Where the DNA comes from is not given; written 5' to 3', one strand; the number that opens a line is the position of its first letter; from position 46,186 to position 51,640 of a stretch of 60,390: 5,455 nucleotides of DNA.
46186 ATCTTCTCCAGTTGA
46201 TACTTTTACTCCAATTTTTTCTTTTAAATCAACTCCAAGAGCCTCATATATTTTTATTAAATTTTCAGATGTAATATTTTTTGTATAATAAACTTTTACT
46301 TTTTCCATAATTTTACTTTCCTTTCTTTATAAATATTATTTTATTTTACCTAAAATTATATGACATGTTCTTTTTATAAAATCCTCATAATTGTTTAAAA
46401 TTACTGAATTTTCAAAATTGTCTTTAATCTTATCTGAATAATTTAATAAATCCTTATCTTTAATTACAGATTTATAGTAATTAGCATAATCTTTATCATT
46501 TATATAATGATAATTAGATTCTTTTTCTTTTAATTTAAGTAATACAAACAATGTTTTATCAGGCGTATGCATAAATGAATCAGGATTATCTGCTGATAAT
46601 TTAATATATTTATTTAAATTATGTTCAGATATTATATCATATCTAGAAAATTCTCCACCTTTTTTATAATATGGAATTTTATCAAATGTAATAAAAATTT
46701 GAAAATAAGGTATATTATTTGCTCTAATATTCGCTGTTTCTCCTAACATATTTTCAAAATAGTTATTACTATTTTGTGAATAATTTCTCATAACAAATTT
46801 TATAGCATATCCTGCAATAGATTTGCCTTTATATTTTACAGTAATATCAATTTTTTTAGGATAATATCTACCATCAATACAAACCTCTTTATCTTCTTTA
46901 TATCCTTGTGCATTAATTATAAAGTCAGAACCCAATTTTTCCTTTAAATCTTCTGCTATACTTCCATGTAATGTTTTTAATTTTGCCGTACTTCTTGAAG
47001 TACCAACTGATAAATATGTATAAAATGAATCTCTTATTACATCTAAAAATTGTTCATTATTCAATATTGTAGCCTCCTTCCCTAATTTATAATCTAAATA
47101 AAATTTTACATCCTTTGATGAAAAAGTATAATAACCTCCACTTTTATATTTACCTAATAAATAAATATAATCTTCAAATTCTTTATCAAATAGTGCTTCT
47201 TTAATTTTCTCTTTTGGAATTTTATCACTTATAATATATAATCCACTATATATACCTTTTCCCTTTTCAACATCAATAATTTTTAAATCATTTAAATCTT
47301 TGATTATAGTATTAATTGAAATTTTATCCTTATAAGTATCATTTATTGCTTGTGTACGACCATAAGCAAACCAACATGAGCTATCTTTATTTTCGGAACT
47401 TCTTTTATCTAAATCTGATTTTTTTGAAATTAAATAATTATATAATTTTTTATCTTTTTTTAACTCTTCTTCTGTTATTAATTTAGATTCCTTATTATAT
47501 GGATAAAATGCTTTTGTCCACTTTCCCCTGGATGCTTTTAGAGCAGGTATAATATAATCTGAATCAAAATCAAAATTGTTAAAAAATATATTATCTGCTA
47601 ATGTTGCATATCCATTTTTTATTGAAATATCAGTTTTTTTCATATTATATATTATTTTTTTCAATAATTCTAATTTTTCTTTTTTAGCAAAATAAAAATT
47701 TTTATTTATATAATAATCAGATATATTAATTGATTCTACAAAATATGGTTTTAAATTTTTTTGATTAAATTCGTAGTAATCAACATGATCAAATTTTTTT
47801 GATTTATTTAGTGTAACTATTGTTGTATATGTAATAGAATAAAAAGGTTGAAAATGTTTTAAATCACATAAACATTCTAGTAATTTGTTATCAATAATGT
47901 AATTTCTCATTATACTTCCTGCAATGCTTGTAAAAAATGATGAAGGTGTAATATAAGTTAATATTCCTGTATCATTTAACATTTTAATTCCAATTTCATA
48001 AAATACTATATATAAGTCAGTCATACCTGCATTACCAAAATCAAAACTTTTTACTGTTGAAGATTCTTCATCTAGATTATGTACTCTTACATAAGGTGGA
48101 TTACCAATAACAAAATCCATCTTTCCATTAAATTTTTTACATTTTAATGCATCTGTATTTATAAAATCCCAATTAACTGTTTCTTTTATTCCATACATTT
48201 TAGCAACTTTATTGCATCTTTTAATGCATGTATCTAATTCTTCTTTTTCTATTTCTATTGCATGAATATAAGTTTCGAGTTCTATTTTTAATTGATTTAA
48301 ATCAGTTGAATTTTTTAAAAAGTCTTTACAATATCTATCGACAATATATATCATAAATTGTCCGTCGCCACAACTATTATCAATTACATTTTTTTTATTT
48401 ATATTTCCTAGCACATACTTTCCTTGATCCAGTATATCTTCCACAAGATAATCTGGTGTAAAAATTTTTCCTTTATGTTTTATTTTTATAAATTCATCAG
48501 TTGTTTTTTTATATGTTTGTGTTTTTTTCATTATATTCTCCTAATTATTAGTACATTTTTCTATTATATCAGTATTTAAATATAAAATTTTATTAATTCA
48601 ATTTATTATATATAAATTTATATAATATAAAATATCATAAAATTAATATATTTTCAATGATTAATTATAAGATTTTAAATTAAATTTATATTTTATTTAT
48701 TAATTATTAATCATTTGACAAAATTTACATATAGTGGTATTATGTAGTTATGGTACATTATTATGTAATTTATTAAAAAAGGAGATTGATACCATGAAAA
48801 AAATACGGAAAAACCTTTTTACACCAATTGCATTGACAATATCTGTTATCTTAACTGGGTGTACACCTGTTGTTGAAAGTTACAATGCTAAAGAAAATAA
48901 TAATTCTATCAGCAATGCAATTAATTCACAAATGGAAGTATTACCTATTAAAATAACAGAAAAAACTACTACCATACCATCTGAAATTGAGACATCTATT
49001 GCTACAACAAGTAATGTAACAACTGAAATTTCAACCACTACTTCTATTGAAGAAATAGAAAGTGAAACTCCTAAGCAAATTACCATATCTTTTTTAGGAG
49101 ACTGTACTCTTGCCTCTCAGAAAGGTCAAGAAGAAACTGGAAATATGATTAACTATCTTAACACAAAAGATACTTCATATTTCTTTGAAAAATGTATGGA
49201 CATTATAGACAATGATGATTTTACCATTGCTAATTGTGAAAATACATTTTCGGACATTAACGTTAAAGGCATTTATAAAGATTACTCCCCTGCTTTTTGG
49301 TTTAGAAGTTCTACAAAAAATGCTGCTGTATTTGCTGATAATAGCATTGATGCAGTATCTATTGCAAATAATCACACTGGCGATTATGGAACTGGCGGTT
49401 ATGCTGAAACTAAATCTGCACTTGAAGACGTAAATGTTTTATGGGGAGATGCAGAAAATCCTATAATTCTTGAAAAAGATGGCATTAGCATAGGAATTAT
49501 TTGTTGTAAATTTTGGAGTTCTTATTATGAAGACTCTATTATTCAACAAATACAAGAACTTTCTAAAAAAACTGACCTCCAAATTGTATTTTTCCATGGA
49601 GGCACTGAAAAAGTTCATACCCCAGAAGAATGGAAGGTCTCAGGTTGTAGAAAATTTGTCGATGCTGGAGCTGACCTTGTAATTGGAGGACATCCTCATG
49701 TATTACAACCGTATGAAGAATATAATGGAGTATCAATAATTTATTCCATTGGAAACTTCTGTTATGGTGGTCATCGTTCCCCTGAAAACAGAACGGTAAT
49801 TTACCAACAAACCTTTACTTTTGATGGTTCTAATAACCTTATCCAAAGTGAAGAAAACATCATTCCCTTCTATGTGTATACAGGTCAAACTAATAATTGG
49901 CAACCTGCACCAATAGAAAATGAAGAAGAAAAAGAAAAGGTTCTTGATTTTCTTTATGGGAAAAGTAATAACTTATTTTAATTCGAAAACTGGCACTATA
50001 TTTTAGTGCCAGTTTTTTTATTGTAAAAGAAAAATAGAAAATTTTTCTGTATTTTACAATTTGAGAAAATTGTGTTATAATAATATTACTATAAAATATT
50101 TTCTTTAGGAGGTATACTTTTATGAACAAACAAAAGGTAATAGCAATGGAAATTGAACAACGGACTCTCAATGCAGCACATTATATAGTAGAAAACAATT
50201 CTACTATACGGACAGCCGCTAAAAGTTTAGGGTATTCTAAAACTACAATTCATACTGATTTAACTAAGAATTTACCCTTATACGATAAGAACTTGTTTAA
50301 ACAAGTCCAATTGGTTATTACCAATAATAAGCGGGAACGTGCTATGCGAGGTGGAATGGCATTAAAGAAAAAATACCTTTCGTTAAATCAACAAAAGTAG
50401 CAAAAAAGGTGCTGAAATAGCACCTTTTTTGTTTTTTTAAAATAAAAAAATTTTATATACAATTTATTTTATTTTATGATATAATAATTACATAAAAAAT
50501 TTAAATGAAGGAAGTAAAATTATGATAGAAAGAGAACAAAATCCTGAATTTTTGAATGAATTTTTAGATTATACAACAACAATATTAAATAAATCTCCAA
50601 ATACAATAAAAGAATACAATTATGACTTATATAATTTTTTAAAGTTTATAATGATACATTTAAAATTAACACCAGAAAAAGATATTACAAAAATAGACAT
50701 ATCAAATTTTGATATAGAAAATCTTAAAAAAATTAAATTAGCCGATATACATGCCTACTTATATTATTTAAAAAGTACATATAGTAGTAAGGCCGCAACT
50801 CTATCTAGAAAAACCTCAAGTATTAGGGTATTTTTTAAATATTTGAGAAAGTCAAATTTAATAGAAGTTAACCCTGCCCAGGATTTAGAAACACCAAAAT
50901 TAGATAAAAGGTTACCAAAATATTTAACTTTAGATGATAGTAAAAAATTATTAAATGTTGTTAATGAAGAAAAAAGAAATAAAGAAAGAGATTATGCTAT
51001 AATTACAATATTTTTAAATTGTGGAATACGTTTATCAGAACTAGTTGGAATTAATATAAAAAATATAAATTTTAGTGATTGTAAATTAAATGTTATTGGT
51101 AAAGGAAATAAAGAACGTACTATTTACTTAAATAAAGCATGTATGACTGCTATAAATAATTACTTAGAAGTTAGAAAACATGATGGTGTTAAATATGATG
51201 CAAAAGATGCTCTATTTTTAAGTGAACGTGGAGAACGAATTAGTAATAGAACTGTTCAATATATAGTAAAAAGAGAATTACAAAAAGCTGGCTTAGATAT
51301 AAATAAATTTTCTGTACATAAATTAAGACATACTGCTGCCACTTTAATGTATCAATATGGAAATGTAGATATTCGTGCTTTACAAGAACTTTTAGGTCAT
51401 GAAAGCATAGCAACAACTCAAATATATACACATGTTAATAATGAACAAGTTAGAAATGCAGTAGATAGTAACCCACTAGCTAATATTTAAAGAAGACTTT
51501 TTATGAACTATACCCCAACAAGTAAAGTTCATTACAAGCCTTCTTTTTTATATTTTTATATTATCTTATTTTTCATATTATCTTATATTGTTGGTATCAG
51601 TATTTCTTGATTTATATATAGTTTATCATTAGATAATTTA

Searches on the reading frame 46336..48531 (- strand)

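Call 20: search_protein_families(library=pfam, proteins=[window:46336-48531:-], max_evalue=0.00001)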
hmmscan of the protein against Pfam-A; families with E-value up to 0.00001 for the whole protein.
window:46336-48531:- (731 aa): 1 family
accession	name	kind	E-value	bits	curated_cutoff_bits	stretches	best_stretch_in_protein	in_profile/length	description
PF07669.17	Eco57I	-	5.3e-25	88.9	25.3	1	82-230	19-171/171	Eco57I restriction-modification methylase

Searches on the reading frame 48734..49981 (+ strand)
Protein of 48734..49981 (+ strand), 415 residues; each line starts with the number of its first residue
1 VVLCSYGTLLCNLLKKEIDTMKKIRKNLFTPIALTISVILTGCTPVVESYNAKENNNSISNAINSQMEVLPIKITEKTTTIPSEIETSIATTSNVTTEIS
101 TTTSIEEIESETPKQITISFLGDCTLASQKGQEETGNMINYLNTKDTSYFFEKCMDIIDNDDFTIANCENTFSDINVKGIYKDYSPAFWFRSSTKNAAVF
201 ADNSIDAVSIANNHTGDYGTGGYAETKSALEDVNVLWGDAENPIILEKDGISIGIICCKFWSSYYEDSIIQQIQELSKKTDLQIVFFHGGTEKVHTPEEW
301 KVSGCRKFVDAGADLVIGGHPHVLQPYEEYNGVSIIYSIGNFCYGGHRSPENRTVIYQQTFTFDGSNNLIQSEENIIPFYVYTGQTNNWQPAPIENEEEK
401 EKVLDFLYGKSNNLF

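Call 21: search_protein_families(library=pfam, proteins=[window:48734-49981:+], max_evalue=0.00001)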
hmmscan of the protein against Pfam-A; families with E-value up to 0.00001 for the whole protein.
window:48734-49981:+ (415 aa): 1 family
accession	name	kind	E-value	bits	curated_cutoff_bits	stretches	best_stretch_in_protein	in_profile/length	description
PF09587.15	PGA_cap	-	4.3e-44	151.3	27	1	117-343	1-252/255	Bacterial capsule synthesis protein PGA_cap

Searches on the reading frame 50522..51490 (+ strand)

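Call 21: search_protein_families(library=pfam, proteins=[window:50522-51490:+], max_evalue=0.00001)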
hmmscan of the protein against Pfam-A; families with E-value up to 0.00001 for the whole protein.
window:50522-51490:+ (322 aa): 2 families
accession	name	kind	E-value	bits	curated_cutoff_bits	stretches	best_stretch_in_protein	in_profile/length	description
PF00589.27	Phage_integrase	-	4.7e-43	147.4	27.1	1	133-308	1-171/172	Phage integrase family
PF02899.23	Phage_int_SAM_1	-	4.8e-08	33.6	22.3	0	12-110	2-81/83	Phage integrase, N-terminal SAM-like domain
